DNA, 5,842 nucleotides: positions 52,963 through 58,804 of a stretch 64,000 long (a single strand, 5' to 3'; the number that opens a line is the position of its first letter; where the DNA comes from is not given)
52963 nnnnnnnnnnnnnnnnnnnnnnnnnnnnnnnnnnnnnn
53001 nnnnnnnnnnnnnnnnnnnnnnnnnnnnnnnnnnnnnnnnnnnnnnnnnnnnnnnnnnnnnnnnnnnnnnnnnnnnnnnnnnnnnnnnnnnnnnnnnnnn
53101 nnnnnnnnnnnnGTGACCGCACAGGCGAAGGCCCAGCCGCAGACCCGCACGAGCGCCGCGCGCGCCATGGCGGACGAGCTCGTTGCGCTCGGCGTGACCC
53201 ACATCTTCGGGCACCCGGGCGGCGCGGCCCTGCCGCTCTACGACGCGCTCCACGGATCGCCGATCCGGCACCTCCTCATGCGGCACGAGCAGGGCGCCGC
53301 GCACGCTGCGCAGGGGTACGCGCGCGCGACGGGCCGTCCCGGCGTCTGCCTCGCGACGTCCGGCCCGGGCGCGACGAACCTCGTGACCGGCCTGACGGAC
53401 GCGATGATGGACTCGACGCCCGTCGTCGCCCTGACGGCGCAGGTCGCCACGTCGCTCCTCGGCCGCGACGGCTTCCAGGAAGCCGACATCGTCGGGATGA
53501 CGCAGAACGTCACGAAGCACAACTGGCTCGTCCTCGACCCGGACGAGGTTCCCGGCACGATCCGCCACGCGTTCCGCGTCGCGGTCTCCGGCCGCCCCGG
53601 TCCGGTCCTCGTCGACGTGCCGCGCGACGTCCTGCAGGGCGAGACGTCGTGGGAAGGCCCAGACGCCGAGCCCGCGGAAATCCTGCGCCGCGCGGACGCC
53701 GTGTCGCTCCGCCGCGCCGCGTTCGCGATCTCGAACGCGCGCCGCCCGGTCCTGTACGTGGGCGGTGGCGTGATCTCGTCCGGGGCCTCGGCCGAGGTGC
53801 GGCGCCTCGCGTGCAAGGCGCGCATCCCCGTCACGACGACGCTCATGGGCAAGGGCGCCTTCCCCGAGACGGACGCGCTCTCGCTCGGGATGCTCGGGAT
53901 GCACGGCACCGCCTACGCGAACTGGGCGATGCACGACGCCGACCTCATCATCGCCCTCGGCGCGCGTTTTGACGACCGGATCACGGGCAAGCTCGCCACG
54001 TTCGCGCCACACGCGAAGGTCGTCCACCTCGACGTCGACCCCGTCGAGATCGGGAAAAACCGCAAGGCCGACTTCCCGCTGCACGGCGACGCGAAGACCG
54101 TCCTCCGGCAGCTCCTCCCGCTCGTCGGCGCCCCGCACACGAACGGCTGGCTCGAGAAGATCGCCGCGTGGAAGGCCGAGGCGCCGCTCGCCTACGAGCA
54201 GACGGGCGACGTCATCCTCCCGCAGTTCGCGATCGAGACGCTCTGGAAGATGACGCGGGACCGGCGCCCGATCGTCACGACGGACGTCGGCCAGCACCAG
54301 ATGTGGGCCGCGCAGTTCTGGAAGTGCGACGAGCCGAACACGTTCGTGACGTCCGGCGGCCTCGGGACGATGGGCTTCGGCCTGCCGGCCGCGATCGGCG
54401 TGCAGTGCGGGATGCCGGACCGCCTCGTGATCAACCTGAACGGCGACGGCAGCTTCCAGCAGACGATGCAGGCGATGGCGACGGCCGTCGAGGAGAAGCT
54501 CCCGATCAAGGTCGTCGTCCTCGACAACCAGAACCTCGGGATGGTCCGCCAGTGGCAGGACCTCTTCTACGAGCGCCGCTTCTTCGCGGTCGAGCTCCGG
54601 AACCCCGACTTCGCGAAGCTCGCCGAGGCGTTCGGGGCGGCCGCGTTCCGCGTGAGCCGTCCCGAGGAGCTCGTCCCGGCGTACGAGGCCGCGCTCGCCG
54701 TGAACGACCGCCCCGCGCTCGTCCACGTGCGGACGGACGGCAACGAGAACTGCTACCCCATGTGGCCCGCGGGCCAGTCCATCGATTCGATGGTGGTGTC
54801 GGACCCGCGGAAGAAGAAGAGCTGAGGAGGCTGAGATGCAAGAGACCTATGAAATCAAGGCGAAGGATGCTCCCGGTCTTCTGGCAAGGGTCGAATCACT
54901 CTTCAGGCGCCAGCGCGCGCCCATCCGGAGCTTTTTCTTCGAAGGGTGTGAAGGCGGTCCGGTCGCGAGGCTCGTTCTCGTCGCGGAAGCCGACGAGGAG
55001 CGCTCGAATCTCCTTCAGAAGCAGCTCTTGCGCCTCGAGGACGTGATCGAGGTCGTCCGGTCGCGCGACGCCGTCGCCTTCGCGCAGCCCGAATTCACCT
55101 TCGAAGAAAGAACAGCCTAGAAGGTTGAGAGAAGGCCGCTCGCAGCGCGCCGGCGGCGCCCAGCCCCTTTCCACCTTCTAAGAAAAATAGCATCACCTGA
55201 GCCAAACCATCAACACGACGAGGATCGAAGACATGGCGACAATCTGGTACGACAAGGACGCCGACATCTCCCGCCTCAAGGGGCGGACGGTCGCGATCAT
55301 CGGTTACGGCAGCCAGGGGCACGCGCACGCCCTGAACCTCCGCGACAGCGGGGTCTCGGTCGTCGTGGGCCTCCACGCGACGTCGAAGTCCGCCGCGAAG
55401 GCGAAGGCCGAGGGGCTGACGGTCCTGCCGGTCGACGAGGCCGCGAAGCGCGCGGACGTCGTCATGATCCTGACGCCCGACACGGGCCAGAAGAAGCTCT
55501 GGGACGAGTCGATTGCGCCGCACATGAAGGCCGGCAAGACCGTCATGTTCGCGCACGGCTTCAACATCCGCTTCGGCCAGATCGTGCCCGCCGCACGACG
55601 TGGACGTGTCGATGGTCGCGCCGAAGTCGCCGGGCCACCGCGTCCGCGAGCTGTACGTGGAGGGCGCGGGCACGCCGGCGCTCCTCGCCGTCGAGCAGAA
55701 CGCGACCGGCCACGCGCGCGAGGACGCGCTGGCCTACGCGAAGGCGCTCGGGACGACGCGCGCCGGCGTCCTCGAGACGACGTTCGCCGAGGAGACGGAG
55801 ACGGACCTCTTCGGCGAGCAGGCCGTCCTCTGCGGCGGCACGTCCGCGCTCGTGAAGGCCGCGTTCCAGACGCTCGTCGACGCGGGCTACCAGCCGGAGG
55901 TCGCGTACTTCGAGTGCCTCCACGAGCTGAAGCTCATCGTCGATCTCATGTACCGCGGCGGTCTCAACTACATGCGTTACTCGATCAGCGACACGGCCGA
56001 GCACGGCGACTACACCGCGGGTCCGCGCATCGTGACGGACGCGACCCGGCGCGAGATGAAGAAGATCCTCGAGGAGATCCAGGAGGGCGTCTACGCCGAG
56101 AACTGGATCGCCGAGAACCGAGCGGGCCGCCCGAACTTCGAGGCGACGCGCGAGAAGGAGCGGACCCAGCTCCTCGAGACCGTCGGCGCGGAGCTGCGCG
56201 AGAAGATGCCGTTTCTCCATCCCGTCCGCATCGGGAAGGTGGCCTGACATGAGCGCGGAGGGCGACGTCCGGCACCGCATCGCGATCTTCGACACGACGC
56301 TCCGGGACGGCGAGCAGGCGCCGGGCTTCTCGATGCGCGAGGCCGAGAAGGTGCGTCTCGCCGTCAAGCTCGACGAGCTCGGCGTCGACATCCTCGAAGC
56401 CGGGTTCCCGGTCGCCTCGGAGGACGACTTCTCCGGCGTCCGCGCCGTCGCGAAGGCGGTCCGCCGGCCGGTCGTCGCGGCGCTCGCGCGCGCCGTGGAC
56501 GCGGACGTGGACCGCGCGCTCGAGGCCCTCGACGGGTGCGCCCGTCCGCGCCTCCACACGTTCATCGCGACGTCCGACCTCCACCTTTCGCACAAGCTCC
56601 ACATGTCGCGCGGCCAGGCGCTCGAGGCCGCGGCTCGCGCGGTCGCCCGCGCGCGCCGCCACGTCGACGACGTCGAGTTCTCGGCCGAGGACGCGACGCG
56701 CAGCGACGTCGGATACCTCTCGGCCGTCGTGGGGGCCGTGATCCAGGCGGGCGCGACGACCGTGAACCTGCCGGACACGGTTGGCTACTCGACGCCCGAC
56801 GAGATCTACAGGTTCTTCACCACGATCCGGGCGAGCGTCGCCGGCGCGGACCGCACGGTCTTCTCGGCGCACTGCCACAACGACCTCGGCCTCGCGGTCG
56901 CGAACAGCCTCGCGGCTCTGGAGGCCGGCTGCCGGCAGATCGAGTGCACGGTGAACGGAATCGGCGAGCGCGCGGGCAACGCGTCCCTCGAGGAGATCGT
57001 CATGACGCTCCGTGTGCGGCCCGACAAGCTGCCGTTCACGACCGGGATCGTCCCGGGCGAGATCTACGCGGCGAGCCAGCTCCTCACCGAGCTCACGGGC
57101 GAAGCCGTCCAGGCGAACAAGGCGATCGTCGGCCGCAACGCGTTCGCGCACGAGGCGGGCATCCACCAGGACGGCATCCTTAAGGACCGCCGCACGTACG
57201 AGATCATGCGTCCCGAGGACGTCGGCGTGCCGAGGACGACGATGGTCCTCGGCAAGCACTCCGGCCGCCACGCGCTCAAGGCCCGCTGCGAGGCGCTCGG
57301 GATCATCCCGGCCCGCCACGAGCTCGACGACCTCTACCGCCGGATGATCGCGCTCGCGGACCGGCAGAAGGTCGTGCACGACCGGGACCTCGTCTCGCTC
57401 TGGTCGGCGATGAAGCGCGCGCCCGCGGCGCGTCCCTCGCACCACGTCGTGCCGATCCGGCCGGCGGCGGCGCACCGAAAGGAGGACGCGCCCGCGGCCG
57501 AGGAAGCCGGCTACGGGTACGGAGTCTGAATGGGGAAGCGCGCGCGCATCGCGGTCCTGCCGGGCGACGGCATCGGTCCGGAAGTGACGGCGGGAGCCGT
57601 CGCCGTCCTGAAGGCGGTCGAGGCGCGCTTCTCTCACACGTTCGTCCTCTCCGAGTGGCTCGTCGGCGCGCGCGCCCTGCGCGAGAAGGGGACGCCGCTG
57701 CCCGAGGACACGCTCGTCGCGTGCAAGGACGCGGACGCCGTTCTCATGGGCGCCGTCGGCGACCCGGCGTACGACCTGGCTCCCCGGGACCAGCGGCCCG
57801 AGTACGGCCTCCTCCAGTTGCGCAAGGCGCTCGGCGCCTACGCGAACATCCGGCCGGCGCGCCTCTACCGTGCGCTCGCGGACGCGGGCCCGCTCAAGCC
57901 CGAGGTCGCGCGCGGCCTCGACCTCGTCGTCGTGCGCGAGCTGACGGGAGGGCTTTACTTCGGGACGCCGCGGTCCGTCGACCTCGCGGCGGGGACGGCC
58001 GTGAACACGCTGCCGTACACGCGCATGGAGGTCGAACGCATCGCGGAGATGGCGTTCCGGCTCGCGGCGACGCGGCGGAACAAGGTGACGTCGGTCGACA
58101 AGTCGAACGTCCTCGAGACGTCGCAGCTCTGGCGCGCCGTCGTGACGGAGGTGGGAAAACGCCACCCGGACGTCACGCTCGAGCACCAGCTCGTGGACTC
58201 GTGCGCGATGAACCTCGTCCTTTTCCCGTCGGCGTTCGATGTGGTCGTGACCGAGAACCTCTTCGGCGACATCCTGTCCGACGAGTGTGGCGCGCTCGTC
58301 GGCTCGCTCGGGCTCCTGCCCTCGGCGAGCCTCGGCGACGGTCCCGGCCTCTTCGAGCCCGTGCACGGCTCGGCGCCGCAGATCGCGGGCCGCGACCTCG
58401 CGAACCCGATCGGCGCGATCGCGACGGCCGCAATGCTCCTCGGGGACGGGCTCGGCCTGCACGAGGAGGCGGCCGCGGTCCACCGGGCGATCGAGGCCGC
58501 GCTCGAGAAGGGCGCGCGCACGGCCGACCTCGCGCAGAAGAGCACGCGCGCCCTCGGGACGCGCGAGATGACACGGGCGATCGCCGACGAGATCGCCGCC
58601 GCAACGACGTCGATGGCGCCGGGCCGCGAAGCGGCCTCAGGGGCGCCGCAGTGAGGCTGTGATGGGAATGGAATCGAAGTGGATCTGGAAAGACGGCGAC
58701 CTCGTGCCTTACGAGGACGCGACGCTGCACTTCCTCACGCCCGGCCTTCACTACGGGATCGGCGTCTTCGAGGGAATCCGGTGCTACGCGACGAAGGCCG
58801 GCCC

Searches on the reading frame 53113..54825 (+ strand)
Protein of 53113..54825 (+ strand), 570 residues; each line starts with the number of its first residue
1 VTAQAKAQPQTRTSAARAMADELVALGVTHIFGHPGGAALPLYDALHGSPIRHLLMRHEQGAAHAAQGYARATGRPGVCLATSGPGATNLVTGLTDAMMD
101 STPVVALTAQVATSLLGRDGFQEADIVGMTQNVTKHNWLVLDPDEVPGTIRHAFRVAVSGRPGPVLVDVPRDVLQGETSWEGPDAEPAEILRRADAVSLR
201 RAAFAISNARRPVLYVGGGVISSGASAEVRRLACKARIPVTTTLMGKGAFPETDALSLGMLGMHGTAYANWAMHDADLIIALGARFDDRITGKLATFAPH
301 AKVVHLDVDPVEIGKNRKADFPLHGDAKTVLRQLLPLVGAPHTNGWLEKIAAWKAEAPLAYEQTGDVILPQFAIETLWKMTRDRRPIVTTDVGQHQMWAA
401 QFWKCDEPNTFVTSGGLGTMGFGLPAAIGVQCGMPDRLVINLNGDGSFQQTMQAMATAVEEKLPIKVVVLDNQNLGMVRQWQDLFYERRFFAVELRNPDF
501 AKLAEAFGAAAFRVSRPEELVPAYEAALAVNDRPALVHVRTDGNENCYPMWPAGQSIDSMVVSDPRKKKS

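Call 41: search_protein_families(library=ncbifam, proteins=[window:53113-54825:+], max_evalue=0.00001)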
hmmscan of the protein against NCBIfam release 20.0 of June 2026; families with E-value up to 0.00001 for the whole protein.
window:53113-54825:+ (570 aa): 53 families (the best 25 are shown)
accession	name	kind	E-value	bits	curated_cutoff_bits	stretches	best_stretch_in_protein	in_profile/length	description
TIGR00118.1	acolac_lg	equivalog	6e-221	734.7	538.35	1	14-562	2-555/557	biosynthetic-type acetolactate synthase large subunit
NF004710.0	PRK06048.1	equivalog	3.3e-217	722.4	976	1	11-561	6-557/561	acetolactate synthase large subunit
NF005860.0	PRK07789.1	equivalog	7.2e-205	681.9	881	1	4-562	25-599/615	acetolactate synthase large subunit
NF006581.0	PRK09107.1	equivalog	9e-203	674.8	974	1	8-567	6-579/595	acetolactate synthase 3 large subunit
NF005651.0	PRK07418.1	subfamily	1.5e-202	674.1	942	1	4-563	10-581/617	acetolactate synthase large subunit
NF005228.0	PRK06725.1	equivalog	1.2e-199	664.3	991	1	2-562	6-566/571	acetolactate synthase large subunit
NF006524.0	PRK08978.1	equivalog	1.4e-197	657.3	738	1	15-561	3-544/548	acetolactate synthase 2 catalytic subunit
NF004919.0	PRK06276.1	equivalog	2.3e-193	643.7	866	1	15-564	3-560/582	acetolactate synthase large subunit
NF005824.0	PRK07710.1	equivalog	1e-192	641.5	976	1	4-562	8-569/573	acetolactate synthase large subunit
NF006016.1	PRK08155.1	equivalog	1.4e-182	608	870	1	15-561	5-552/554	acetolactate synthase large subunit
NF006319.0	PRK08527.1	equivalog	1.5e-181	604.7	905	1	15-564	6-561/565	acetolactate synthase large subunit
NF005058.0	PRK06466.1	equivalog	3.7e-172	573.8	951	1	16-564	7-570/574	acetolactate synthase 3 large subunit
NF006525.0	PRK08979.1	equivalog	1.2e-171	571.9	1084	1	14-564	5-568/572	acetolactate synthase 3 large subunit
NF005409.0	PRK06965.1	equivalog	2e-171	571.4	1035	1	3-562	11-582/587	acetolactate synthase 3 catalytic subunit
NF005936.0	PRK07979.1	equivalog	5e-169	563.3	1080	1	14-564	5-570/574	acetolactate synthase 3 large subunit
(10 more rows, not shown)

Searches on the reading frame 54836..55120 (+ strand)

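Call 41: search_protein_families(library=ncbifam, proteins=[window:54836-55120:+], max_evalue=0.00001)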
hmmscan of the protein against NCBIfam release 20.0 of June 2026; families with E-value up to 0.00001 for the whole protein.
window:54836-55120:+ (94 aa): 2 families
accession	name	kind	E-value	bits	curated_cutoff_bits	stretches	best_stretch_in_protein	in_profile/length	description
NF008864.0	PRK11895.1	equivalog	9.1e-08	31.9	119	1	2-76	3-77/164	acetolactate synthase small subunit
TIGR00119.1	acolac_sm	equivalog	1.5e-06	28.2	56.9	1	4-75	4-75/158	acetolactate synthase small subunit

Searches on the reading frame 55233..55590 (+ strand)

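Call 41: search_protein_families(library=ncbifam, proteins=[window:55233-55590:+], max_evalue=0.00001)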
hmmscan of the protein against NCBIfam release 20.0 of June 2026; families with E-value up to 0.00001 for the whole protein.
window:55233-55590:+ (119 aa): 7 families
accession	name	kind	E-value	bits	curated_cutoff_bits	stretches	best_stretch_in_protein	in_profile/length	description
NF004017.0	PRK05479.1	equivalog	3.6e-52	177.2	336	1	1-119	1-119/337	ketol-acid reductoisomerase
TIGR00465.1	ilvC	equivalog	1.7e-41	142.3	226.15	1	15-119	1-105/314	ketol-acid reductoisomerase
NF009940.0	PRK13403.1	equivalog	3.6e-35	121.4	406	1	4-119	3-117/335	ketol-acid reductoisomerase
NF003557.0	PRK05225.1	equivalog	1.5e-17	63.3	713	1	11-112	31-136/491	ketol-acid reductoisomerase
TIGR00936.1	ahcY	equivalog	1.4e-09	37.3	497.6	1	15-112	203-296/416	adenosylhomocysteinase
NF004005.0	PRK05476.2-3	equivalog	3.3e-09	36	275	1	15-112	206-299/418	adenosylhomocysteinase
NF043037.1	ThreonDh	equivalog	8e-06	25.5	350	1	18-107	3-95/297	L-threonate dehydrogenase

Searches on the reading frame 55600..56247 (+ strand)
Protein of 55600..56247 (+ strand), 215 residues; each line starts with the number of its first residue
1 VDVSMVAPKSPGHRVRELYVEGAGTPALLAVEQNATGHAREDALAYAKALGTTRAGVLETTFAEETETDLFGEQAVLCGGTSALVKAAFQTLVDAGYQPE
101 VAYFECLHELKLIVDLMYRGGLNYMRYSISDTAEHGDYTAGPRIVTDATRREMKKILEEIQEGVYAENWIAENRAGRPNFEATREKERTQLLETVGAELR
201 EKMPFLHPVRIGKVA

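Call 41: search_protein_families(library=ncbifam, proteins=[window:55600-56247:+], max_evalue=0.00001)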
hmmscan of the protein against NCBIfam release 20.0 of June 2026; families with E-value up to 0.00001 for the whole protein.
window:55600-56247:+ (215 aa): 4 families
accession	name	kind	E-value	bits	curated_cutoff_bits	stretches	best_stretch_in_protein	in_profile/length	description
NF004017.0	PRK05479.1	equivalog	5.2e-102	341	336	1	1-207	123-329/337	ketol-acid reductoisomerase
NF009940.0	PRK13403.1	equivalog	5.1e-96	321.4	406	1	1-207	121-327/335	ketol-acid reductoisomerase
TIGR00465.1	ilvC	equivalog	3e-83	279.4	226.15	1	2-205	110-312/314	ketol-acid reductoisomerase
NF003557.0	PRK05225.1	equivalog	2.4e-37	128.6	713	2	3-79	149-227/491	ketol-acid reductoisomerase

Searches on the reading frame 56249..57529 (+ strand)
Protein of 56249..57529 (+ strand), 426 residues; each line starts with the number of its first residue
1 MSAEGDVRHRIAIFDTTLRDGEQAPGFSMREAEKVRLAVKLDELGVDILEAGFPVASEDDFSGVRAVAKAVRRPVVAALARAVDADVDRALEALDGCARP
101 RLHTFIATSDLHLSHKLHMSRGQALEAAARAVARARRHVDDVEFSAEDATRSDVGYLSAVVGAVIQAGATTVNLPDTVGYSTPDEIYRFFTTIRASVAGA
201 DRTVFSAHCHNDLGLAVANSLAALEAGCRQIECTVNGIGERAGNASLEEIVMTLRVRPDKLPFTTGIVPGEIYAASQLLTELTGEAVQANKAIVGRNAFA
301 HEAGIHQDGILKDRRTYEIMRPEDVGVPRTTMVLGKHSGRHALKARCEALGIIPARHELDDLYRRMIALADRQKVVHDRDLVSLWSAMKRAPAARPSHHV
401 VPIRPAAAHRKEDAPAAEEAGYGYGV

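Call 41: search_protein_families(library=ncbifam, proteins=[window:56249-57529:+], max_evalue=0.00001)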
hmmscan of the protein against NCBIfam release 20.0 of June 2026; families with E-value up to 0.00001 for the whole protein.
window:56249-57529:+ (426 aa): 22 families
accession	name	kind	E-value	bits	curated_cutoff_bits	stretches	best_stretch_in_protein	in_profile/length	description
NF002086.0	PRK00915.1-3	equivalog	2.8e-176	587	532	1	8-388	4-384/516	2-isopropylmalate synthase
NF002087.0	PRK00915.1-4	equivalog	1.9e-172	574.4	729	1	9-390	5-387/516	2-isopropylmalate synthase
TIGR00973.1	leuA_bact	equivalog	1.2e-164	548.5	598.7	1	10-391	1-382/494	2-isopropylmalate synthase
NF002088.0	PRK00915.1-5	equivalog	4.5e-153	510.4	697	1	9-388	2-381/514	2-isopropylmalate synthase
NF002084.0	PRK00915.1-1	equivalog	1.1e-143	479.5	748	1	9-385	3-379/523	2-isopropylmalate synthase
NF002085.0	PRK00915.1-2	subfamily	2.8e-125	418.9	517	1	6-389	9-380/504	2-isopropylmalate synthase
TIGR02090.1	LEU1_arch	subfamily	5.6e-114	381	484.75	1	11-381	1-359/363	isopropylmalate/citramalate/homocitrate synthases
NF041069.1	IPMS_Sufob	equivalog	1.9e-109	366.3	600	1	11-383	1-363/371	isopropylmalate synthase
TIGR02660.1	nifV_homocitr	equivalog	1e-89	301.4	462.9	1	11-383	2-363/365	homocitrate synthase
TIGR02146.1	LysS_fung_arch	equivalog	6.7e-83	278.8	413.55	1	13-365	1-341/344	homocitrate synthase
NF042434.1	IPMS_Lepto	equivalog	2.5e-58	197.8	500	1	9-366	4-366/374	2-isopropylmalate synthase LeuA2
TIGR00977.1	citramal_synth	equivalog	3.3e-56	190.7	450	1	11-352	2-346/526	citramalate synthase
NF042433.1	CitmalDyn_Leptosp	equivalog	3.9e-45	154.4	950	1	6-383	3-378/514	(R)-citramalate synthase CimA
NF002991.1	PRK03739.1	subfamily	2.6e-31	108.9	455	1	16-313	32-341/550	2-isopropylmalate synthase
TIGR00970.1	leuA_yeast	equivalog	3.7e-27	95.1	697.4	1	15-256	31-291/564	2-isopropylmalate synthase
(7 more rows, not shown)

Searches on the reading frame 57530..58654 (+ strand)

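Call 41: search_protein_families(library=ncbifam, proteins=[window:57530-58654:+], max_evalue=0.00001)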
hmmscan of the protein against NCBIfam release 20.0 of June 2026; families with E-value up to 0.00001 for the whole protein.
window:57530-58654:+ (374 aa): 16 families
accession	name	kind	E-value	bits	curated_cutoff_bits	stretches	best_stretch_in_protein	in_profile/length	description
TIGR00169.1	leuB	equivalog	8.6e-139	462.4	353.2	1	6-350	1-348/349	3-isopropylmalate dehydrogenase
TIGR02088.1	LEU3_arch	subfamily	1.9e-87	293.6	409.8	1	7-339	1-315/324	isopropylmalate/isohomocitrate dehydrogenases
NF002898.0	PRK03437.1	equivalog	1.2e-81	274.7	393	1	2-345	2-340/347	3-isopropylmalate dehydrogenase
NF040626.1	AksF2_Meth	equivalog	4.8e-77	259.5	540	1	6-355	3-330/333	homoisocitrate dehydrogenase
TIGR02089.1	TTC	equivalog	1.8e-75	254.1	470.4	1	3-352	2-349/352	tartrate dehydrogenase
NF040619.1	AksF_Meth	equivalog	1.9e-72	244.2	500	1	6-336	3-332/343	homoisocitrate dehydrogenase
NF006048.0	PRK08194.1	equivalog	1.4e-69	234.8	501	1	3-354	2-348/352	tartrate dehydrogenase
NF006529.0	PRK08997.1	equivalog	3.1e-69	233.5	510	1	5-353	4-333/335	isocitrate dehydrogenase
NF040855.1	iso_homocit_dh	equivalog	2.6e-65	220.9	680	1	6-356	3-320/345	isocitrate--homoisocitrate dehydrogenase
NF006673.0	PRK09222.1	equivalog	7.4e-65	219.8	509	1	3-362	3-348/482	NADP-dependent isocitrate dehydrogenase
TIGR02924.1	ICDH_alpha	equivalog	7.9e-54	183.5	561.35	1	6-359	2-341/473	isocitrate dehydrogenase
TIGR00175.1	mito_nad_idh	equivalog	4.3e-47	160.9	432.4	1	3-340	2-323/334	isocitrate dehydrogenase (NAD(+))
NF005036.0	PRK06451.1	equivalog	1e-37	129.9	484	2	215-355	268-408/412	NADP-dependent isocitrate dehydrogenase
TIGR00183.1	prok_nadp_idh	equivalog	1e-32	113.5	567.3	1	200-354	262-415/417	isocitrate dehydrogenase (NADP(+))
NF005425.0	PRK07006.1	equivalog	6.7e-27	94.3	490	1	209-337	269-396/416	NADP-dependent isocitrate dehydrogenase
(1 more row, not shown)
